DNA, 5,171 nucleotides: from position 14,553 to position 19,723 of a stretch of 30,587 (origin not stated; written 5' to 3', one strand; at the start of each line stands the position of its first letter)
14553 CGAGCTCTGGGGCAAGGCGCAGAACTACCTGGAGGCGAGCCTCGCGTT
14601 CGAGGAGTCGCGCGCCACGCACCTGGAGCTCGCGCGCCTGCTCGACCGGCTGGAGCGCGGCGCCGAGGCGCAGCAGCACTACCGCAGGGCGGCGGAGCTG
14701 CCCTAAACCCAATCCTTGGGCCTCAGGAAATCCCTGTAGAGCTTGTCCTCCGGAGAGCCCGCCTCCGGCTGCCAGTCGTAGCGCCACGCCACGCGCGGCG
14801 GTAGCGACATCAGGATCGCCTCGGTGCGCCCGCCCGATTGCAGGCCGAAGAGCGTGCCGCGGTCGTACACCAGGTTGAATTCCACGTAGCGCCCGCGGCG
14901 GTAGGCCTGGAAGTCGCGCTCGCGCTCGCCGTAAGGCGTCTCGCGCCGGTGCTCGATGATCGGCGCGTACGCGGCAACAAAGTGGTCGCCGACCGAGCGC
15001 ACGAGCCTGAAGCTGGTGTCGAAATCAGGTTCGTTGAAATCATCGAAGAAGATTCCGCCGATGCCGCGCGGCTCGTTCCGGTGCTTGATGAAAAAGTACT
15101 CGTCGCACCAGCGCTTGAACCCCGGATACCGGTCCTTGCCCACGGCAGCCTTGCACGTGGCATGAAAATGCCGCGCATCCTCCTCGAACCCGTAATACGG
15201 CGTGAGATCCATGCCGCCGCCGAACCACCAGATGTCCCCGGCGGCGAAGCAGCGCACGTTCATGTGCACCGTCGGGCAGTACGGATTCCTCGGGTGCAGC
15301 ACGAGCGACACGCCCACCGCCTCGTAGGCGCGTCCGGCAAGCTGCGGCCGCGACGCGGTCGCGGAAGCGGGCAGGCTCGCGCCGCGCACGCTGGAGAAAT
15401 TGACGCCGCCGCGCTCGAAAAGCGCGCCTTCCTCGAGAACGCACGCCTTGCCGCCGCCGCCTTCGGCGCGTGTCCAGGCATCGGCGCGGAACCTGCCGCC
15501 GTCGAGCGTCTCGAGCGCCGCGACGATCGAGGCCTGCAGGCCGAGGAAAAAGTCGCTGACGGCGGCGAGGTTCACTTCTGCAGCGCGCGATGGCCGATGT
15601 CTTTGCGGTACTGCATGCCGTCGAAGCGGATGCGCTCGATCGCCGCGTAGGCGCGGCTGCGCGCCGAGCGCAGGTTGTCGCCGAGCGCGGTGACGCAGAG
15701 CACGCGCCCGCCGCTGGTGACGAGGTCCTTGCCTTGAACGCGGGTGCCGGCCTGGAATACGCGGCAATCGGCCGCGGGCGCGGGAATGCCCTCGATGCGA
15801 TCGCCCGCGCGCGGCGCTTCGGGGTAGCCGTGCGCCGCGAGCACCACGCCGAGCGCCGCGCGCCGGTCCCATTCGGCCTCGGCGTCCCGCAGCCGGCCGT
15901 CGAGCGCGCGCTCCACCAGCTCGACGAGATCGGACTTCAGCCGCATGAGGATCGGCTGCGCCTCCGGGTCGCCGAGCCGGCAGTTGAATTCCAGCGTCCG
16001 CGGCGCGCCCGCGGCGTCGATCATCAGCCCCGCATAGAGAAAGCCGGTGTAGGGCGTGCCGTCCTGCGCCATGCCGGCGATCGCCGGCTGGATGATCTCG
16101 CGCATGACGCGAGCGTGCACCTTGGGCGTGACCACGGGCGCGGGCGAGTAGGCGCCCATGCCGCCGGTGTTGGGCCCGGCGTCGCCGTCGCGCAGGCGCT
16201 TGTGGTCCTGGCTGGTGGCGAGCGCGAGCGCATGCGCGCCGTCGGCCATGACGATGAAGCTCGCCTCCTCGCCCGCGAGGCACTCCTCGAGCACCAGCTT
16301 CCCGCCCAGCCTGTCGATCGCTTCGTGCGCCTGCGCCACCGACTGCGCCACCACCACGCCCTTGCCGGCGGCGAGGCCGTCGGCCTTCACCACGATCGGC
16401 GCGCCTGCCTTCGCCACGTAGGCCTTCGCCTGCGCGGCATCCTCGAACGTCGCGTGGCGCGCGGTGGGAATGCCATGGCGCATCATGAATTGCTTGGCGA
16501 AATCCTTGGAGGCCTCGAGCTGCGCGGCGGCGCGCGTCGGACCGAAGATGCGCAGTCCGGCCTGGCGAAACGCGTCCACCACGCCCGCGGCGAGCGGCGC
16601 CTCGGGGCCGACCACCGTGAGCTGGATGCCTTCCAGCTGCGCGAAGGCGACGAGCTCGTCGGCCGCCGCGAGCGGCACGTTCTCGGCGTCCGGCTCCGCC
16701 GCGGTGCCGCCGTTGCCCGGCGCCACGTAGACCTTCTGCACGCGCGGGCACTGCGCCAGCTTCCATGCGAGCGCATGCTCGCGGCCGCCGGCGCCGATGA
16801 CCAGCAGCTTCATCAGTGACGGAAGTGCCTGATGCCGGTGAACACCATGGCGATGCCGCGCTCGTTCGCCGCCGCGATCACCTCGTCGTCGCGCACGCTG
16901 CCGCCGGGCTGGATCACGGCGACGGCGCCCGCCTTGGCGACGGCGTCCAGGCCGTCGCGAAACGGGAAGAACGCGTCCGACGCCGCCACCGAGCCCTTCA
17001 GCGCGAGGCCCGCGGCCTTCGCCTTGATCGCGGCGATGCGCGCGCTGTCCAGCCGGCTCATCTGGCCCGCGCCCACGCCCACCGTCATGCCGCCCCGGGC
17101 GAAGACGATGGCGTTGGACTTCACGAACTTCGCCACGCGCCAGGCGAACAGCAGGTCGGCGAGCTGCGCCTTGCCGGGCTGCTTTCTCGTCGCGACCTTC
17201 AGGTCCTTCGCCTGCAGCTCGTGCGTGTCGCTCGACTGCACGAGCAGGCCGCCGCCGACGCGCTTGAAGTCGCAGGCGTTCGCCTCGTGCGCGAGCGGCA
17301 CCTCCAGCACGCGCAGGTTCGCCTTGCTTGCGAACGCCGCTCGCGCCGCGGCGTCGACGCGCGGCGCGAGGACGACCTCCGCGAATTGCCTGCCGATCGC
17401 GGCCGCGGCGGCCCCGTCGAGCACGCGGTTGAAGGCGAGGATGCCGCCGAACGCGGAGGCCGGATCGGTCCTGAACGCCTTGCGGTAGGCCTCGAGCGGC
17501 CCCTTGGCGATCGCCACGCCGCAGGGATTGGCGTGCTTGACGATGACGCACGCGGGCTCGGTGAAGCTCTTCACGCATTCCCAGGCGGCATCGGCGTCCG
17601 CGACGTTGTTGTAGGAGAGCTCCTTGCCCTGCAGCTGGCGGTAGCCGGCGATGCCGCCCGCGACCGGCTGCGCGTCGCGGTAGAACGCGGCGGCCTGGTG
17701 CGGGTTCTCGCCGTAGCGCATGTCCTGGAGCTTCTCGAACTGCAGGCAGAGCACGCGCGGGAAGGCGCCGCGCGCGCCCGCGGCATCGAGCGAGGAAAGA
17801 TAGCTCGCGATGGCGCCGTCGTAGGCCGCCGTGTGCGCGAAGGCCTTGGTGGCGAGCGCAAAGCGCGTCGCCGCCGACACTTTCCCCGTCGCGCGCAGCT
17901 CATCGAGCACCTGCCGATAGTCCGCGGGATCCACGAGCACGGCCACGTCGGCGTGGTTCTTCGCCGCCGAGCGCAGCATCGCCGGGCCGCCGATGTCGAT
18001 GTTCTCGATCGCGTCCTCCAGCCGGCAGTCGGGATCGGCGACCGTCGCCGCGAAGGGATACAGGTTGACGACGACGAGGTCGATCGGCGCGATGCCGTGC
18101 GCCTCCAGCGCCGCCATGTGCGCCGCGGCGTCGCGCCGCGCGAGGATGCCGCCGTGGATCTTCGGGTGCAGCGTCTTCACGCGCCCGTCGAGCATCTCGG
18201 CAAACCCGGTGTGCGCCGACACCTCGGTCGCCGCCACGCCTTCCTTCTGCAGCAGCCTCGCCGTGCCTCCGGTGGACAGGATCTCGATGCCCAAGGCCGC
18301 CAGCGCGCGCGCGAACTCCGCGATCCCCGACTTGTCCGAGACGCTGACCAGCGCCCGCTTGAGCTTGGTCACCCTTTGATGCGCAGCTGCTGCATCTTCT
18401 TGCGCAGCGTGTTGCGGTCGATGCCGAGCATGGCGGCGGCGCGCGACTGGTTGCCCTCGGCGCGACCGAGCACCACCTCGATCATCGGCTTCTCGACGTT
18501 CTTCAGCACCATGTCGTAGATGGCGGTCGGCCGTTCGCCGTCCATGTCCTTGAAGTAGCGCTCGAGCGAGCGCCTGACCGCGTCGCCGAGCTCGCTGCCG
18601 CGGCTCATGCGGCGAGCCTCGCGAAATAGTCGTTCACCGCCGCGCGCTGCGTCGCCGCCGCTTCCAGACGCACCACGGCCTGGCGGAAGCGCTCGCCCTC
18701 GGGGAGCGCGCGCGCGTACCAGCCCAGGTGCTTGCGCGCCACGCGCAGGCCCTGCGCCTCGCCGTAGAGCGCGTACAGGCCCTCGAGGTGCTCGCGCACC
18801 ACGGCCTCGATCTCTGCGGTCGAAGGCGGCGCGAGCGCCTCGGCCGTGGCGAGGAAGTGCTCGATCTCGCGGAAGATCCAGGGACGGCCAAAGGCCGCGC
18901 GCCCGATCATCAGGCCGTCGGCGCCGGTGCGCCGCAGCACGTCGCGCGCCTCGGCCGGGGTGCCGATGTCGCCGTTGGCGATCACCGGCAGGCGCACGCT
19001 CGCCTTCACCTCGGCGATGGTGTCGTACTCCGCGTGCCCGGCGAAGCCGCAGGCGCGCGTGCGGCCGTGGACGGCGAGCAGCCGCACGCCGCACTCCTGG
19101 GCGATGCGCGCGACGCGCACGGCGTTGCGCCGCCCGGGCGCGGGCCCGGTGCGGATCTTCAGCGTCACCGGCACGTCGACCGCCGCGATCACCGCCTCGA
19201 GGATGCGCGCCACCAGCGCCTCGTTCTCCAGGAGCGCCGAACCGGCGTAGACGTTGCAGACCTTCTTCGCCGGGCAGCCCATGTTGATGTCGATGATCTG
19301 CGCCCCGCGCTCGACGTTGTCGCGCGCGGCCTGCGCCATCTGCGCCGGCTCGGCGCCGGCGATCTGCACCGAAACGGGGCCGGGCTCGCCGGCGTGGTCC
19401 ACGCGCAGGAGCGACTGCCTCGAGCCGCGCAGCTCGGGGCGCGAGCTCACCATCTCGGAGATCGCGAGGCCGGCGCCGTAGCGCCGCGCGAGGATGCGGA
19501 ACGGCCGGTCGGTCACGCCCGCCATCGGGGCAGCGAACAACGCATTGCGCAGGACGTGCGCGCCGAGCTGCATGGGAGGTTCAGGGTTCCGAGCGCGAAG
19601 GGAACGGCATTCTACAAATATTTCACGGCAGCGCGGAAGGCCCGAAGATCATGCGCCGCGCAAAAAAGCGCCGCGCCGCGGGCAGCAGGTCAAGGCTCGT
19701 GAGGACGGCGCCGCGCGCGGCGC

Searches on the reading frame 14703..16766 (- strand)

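Call 45: search_protein_families(library=pfam, max_evalue=0.00001, proteins=[window:14703-16766:-])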
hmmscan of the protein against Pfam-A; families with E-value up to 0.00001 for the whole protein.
window:14703-16766:- (687 aa): 1 family
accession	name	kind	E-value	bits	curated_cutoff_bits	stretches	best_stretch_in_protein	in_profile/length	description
PF01218.23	Coprogen_oxidas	-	2.9e-125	417.2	31.8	1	403-686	2-295/295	Coproporphyrinogen III oxidase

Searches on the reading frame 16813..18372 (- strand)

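Call 45: search_protein_families(library=pfam, max_evalue=0.00001, proteins=[window:16813-18372:-])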
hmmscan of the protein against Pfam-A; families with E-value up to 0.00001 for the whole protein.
window:16813-18372:- (519 aa): 2 families
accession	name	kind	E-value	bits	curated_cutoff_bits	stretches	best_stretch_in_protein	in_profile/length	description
PF01808.24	AICARFT_IMPCHas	-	1.5e-124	416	25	1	136-450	1-311/311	AICARFT/IMPCHase bienzyme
PF02142.27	MGS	-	1.1e-24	86.8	24.1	1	16-130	1-93/94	MGS-like domain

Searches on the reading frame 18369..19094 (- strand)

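Call 45: search_protein_families(library=pfam, max_evalue=0.00001, proteins=[window:18369-19094:-])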
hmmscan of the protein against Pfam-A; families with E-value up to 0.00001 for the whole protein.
window:18369-19094:- (241 aa): 1 family
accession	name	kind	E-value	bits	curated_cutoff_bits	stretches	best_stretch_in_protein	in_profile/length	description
PF02954.25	HTH_8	-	3.8e-15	55.8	22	1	197-236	2-41/42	Bacterial regulatory protein, Fis family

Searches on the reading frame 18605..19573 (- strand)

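Call 46: search_protein_families(library=pfam, max_evalue=0.001, proteins=[window:18605-19573:-])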
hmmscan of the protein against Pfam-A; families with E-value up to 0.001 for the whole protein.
window:18605-19573:- (322 aa): 3 families
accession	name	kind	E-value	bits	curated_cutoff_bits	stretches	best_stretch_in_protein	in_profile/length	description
PF01207.24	Dus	-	8.7e-95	317.8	20.4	1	14-314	2-303/311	Dihydrouridine synthase (Dus)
PF01180.27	DHO_dh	-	1.2e-05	25.2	27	0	65-140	95-164/291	Dihydroorotate dehydrogenase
PF00977.27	His_biosynth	-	0.00023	21.1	23.6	1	105-228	96-223/228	Histidine biosynthesis protein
